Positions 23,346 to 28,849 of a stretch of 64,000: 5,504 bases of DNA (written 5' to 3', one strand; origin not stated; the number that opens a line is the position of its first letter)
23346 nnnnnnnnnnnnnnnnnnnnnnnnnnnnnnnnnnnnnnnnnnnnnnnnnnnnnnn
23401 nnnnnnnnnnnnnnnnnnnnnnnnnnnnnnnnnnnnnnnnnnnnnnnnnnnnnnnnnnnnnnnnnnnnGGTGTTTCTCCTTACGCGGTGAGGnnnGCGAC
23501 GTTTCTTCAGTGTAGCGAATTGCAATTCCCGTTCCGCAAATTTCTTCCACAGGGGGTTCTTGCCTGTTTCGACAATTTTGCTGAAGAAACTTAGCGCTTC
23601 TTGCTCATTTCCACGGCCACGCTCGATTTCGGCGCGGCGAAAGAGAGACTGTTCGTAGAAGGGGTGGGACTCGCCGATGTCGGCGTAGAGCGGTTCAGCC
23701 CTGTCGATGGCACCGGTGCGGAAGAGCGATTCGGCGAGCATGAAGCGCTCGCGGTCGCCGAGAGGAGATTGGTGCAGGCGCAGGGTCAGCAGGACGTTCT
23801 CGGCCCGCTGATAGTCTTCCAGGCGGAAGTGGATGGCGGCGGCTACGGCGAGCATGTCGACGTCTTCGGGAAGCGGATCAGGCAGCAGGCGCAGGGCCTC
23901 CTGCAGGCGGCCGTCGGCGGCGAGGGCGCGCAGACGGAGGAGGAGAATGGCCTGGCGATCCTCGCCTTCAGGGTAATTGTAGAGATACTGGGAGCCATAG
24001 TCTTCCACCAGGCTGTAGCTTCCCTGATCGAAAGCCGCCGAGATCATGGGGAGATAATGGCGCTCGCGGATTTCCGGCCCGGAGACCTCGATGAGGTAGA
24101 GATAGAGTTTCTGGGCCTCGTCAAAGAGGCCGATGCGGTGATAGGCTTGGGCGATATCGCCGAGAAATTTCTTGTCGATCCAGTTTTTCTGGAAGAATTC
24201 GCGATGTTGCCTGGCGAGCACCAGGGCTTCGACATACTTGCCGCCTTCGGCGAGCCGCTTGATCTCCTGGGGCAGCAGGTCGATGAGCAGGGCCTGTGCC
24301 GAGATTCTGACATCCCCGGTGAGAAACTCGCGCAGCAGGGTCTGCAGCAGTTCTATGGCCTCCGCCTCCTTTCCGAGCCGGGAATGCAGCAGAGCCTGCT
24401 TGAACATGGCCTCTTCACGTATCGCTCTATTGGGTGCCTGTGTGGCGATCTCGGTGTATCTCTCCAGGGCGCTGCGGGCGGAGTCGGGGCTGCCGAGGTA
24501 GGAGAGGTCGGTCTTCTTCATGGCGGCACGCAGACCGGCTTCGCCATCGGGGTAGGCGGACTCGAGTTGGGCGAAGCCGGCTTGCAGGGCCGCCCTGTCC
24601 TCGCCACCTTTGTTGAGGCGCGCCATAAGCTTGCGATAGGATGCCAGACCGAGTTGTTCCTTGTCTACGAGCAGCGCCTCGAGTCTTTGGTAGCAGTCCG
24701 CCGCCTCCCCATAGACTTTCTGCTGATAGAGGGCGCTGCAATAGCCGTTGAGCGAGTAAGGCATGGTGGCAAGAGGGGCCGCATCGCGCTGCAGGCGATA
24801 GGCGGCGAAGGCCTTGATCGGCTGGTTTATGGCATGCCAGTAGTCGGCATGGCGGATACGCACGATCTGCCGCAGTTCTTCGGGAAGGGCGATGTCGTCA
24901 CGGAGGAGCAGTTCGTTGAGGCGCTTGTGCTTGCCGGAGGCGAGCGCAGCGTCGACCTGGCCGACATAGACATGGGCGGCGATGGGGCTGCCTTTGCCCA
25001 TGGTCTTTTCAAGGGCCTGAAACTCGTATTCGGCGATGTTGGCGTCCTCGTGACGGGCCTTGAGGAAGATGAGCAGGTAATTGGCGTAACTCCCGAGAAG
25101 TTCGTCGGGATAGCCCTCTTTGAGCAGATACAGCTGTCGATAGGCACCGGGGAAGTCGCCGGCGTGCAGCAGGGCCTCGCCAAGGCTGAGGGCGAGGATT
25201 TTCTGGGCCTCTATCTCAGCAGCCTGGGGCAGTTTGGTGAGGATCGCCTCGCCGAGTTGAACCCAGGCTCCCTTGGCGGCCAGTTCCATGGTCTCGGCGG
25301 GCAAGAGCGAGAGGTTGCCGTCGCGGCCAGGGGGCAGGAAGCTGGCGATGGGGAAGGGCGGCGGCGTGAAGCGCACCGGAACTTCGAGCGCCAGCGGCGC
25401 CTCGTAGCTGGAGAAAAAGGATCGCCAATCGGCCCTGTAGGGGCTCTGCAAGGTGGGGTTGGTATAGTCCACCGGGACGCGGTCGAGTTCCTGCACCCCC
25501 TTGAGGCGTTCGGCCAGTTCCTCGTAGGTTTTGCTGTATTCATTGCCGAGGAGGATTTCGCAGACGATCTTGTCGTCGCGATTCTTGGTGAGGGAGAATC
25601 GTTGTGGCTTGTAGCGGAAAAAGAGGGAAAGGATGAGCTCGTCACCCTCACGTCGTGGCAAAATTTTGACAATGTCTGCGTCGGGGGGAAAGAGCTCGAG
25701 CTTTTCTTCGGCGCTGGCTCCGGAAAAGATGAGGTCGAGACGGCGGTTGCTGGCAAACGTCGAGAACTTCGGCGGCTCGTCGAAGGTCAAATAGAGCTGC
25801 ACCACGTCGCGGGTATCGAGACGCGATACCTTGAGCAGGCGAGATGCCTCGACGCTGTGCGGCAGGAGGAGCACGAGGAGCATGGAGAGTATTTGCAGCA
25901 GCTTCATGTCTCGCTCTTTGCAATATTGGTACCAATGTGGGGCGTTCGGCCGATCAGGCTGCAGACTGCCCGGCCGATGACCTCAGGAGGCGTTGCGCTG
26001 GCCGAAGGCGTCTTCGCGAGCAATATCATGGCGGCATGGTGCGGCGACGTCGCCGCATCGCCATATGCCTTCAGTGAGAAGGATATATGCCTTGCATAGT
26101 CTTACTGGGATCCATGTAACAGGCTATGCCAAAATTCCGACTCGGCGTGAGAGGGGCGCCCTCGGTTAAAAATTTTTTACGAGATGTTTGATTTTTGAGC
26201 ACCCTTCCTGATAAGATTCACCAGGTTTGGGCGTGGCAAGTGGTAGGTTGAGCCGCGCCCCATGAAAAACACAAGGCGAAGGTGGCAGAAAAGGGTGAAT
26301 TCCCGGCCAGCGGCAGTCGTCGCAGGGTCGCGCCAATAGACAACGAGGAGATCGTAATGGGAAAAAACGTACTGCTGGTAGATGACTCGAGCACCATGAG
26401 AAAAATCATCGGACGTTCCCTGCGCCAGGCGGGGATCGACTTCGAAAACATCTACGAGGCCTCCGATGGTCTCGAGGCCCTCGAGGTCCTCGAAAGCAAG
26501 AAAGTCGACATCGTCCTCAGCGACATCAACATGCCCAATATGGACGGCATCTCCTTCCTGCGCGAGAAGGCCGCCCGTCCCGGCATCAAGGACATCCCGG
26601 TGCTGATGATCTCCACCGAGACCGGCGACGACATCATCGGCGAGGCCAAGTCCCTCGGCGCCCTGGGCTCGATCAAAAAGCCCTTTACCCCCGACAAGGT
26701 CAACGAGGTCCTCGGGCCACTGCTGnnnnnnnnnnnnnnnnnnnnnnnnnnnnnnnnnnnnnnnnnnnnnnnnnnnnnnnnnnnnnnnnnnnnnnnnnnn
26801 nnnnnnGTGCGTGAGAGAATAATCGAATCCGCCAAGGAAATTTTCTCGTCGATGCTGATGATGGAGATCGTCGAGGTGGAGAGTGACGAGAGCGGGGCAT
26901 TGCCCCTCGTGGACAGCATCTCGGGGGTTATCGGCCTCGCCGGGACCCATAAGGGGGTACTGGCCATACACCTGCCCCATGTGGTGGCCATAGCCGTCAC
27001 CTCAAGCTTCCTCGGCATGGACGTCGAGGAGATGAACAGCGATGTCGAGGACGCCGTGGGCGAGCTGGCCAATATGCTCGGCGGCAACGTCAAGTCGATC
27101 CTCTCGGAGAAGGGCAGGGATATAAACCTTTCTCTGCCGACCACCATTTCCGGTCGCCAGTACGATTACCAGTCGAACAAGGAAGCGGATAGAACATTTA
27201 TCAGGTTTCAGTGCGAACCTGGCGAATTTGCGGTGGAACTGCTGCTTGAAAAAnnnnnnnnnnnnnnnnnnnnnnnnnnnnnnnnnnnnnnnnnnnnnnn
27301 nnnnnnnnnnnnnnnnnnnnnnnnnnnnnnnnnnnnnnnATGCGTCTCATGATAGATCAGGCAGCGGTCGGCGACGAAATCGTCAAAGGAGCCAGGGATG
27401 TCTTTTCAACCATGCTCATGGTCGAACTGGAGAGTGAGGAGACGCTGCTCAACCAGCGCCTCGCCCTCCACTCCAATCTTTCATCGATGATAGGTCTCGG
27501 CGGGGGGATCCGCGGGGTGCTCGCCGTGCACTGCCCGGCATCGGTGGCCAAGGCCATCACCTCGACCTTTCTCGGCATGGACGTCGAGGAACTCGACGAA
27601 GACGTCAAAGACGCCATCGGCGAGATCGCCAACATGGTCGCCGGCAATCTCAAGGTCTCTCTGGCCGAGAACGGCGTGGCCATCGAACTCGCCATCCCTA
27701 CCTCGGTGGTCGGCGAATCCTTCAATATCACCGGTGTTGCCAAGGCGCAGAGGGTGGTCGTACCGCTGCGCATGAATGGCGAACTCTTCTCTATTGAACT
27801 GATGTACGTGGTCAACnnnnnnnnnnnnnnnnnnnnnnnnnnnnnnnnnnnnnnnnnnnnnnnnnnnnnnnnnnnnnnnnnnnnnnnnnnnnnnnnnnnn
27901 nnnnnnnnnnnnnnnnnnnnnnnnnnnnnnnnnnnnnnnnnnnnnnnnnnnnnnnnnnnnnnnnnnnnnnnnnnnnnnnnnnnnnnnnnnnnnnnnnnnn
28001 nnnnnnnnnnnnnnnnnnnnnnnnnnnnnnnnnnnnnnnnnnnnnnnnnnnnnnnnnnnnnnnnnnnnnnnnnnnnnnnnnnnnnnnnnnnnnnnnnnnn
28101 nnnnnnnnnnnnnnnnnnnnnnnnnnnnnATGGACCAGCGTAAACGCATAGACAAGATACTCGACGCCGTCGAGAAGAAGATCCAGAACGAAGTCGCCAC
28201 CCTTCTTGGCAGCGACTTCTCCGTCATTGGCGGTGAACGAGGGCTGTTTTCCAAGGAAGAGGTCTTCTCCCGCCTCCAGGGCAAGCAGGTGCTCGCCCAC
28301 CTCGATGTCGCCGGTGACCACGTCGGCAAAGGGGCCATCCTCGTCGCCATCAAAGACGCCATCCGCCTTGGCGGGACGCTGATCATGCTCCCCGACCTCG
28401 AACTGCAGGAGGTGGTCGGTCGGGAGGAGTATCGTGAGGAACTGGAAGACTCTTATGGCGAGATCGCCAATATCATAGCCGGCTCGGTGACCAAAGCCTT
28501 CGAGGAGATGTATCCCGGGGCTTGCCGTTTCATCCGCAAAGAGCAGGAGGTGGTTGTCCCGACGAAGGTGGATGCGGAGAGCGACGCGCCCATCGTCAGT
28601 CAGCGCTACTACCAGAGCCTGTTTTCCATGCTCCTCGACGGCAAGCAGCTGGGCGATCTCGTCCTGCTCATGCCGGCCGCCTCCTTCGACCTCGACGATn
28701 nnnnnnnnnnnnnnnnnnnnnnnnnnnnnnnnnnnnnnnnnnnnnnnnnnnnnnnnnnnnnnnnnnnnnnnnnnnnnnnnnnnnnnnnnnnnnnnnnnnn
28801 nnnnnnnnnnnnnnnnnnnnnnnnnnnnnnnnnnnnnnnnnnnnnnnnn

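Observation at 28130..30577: Protein with three tandem CheC/CheX-like domains fused to a pseudo-receiver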

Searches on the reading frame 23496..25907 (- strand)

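Call 4: search_protein_families(library=pfam, proteins=[window:23496-25907:-], max_evalue=0.01)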
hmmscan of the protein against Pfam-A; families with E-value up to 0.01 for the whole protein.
window:23496-25907:- (804 aa): 8 families
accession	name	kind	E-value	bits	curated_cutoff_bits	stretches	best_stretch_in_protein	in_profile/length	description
PF13174.12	TPR_6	-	5.2e-08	33.5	26.3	1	499-528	1-30/33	Tetratricopeptide repeat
PF13432.12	TPR_16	-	9.5e-07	29.6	32.7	2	693-743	7-56/65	Tetratricopeptide repeat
PF07719.23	TPR_2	-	1.4e-06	28.4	27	0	499-526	2-29/34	Tetratricopeptide repeat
PF13424.12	TPR_12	-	9e-06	26.2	30.1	1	470-525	15-72/77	Tetratricopeptide repeat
PF14559.12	TPR_19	-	0.0002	22.1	25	0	662-712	1-54/68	Tetratricopeptide repeat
PF13181.12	TPR_8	-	0.00048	20.5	25.7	0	499-525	2-28/34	Tetratricopeptide repeat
PF13428.12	TPR_14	-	0.00096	20.1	23.5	0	720-760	3-43/44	Tetratricopeptide repeat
PF12895.13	ANAPC3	-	0.00096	19.8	27.2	0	659-707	30-80/82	Anaphase-promoting complex, cyclosome, subunit 3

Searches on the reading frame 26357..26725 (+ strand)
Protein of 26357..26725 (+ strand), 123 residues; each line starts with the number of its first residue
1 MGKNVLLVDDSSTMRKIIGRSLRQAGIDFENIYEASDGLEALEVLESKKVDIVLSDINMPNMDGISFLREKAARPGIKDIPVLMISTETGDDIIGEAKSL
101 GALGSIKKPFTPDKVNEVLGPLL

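Call 4: search_protein_families(library=pfam, proteins=[window:26357-26725:+], max_evalue=0.01)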
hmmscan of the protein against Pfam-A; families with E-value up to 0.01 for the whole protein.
window:26357-26725:+ (123 aa): 1 family
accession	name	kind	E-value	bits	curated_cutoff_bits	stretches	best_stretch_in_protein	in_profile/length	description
PF00072.30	Response_reg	-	4.6e-25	88.4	30.2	1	5-117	1-108/111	Response regulator receiver domain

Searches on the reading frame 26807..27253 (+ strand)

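Call 4: search_protein_families(library=pfam, proteins=[window:26807-27253:+], max_evalue=0.01)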
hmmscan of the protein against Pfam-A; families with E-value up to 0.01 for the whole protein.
window:26807-27253:+ (149 aa): 2 families
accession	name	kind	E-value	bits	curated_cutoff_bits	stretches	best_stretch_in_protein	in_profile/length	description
PF13690.11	CheX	-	8.8e-24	83.8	27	1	38-134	1-93/94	Chemotaxis phosphatase CheX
PF04509.17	CheC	-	2e-06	28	22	1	81-114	3-37/38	CheC-like family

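Call 7: search_protein_families(library=ncbifam, proteins=[window:26807-27253:+], max_evalue=0.1)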
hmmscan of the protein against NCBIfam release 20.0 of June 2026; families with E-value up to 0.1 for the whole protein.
window:26807-27253:+ (149 aa): 1 family
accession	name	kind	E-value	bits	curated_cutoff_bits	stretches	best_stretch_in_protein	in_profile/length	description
NF041094.1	CheX_Thtogales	equivalog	1.1e-11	44.8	280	1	5-122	9-127/152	CheY-P phosphatase CheX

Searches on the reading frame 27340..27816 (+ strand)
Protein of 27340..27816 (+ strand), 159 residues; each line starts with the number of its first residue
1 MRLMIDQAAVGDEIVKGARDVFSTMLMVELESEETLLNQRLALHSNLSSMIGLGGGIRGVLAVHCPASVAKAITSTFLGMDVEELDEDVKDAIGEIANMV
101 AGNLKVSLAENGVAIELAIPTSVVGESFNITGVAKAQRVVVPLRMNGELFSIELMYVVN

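Call 4: search_protein_families(library=pfam, proteins=[window:27340-27816:+], max_evalue=0.01)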
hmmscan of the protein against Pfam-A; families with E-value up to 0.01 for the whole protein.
window:27340-27816:+ (159 aa): 2 families
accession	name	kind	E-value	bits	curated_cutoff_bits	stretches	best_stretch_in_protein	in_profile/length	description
PF13690.11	CheX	-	4.2e-24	84.9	27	1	48-143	2-93/94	Chemotaxis phosphatase CheX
PF04509.17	CheC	-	0.00011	22.6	22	1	90-120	3-34/38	CheC-like family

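Call 7: search_protein_families(library=ncbifam, proteins=[window:27340-27816:+], max_evalue=0.1)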
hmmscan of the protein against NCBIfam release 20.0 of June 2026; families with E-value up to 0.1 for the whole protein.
window:27340-27816:+ (159 aa): 3 families
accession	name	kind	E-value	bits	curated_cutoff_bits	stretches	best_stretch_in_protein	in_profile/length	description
NF041094.1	CheX_Thtogales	equivalog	4e-18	65.7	280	1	13-147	8-143/152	CheY-P phosphatase CheX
NF041093.1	CheC_Thtogales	equivalog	0.0069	16.3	250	1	48-122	62-140/201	CheY-P phosphatase CheC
NF006272.1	PRK08432.1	equivalog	0.018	14.6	219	1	46-110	38-105/274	flagellar motor switch protein FliY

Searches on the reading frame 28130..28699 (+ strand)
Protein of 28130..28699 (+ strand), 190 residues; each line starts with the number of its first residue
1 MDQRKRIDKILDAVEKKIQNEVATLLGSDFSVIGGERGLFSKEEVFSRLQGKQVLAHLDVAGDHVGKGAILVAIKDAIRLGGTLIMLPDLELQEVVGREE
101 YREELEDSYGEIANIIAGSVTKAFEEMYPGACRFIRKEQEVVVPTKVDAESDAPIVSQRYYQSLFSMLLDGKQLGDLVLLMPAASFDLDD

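Call 5: search_protein_families(library=pfam, proteins=[window:28130-28699:+], max_evalue=10)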
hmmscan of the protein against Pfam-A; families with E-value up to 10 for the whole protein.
seq(190 aa): 2 families
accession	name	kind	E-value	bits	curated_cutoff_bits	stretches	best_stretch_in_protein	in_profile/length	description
PF13690.11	CheX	-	0.00041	20.8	27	1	95-126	34-63/94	Chemotaxis phosphatase CheX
PF11133.13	Phage_head_fibr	-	0.076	12.9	24.6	1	98-187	30-117/277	Head fiber protein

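Call 24: search_protein_representatives(alignment_id=A2)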
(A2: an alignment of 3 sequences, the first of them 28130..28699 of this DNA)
Query: 3 sequences, 198 profile positions. Proteins with E-value up to 0.001 (for the whole library): 267; up to 1e-10: 188; up to 1e-30: 131. The best 150 are listed.
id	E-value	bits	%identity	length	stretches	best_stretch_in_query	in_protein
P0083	2.3e-237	797.5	-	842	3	3-195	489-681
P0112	3.0e-211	712.3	-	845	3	3-196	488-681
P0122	1.0e-208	704.0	-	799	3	3-196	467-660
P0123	4.2e-207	698.8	-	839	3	2-196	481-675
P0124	3.2e-195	660.0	-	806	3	4-194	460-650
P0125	1.2e-172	586.3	-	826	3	6-195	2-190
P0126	4.3e-168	571.5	-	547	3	1-195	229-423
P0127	1.2e-162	553.7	-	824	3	7-195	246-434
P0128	1.9e-152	520.4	-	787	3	5-197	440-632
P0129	5.2e-151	515.7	-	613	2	4-196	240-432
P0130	7.4e-143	489.1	-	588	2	2-196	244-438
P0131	1.2e-140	481.9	-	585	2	4-195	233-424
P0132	1.8e-138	474.8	-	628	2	3-196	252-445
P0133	2.0e-133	458.3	-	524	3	8-195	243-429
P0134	5.4e-133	456.9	-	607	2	7-194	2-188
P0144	1.9e-115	399.6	-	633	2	2-195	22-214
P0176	1.0e-58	214.4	-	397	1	10-196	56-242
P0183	7.5e-56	205.1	-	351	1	7-194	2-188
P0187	1.2e-54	201.1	-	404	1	6-195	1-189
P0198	3.4e-48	180.1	-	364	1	8-196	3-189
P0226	5.5e-39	150.1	-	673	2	17-195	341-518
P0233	4.7e-38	147.0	-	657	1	17-195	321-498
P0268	2.5e-25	105.5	-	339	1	6-195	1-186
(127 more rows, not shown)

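Call 27: list_cluster_members(proteins=[P0129, P0134, P0144, P0183, P0187, P0176, P0233, P0226, P0198, P0268])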
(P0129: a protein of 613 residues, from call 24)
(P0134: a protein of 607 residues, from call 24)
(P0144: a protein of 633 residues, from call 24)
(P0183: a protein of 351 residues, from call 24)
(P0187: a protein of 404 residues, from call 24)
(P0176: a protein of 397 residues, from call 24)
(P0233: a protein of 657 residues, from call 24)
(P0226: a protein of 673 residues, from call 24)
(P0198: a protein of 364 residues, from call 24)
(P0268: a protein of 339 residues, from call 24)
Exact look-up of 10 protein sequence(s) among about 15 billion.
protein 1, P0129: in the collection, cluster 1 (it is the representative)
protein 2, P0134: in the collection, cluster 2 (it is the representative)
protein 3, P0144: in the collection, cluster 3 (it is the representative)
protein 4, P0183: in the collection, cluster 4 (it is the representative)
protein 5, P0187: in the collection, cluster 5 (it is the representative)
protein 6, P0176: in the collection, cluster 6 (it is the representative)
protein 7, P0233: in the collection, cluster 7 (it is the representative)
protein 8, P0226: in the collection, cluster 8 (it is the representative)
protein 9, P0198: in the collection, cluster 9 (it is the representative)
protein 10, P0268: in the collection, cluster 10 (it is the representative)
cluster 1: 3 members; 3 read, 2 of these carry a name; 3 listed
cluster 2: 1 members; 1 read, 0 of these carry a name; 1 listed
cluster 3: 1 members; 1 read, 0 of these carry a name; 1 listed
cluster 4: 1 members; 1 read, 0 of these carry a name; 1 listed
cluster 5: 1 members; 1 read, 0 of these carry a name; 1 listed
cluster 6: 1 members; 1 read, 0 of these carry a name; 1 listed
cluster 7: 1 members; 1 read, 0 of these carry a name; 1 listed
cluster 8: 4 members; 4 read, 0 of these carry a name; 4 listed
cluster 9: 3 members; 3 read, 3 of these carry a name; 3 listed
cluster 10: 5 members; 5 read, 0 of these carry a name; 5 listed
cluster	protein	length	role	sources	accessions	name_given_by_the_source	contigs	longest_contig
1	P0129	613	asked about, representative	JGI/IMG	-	chemotaxis protein CheY-P-specific phosphatase CheC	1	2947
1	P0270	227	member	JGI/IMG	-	hypothetical protein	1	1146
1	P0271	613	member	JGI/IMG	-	-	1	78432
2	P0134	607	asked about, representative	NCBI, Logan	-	-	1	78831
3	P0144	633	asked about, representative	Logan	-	-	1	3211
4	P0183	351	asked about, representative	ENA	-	-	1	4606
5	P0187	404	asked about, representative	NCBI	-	-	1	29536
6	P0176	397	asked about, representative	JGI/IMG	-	-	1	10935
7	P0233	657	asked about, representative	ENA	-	-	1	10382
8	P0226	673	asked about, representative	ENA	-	-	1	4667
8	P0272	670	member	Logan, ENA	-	-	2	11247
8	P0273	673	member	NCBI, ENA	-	-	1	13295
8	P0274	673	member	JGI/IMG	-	-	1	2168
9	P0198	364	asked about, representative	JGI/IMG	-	chemotaxis protein CheY-P-specific phosphatase CheC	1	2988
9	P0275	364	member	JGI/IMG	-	chemotaxis protein CheY-P-specific phosphatase CheC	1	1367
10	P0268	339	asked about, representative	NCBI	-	-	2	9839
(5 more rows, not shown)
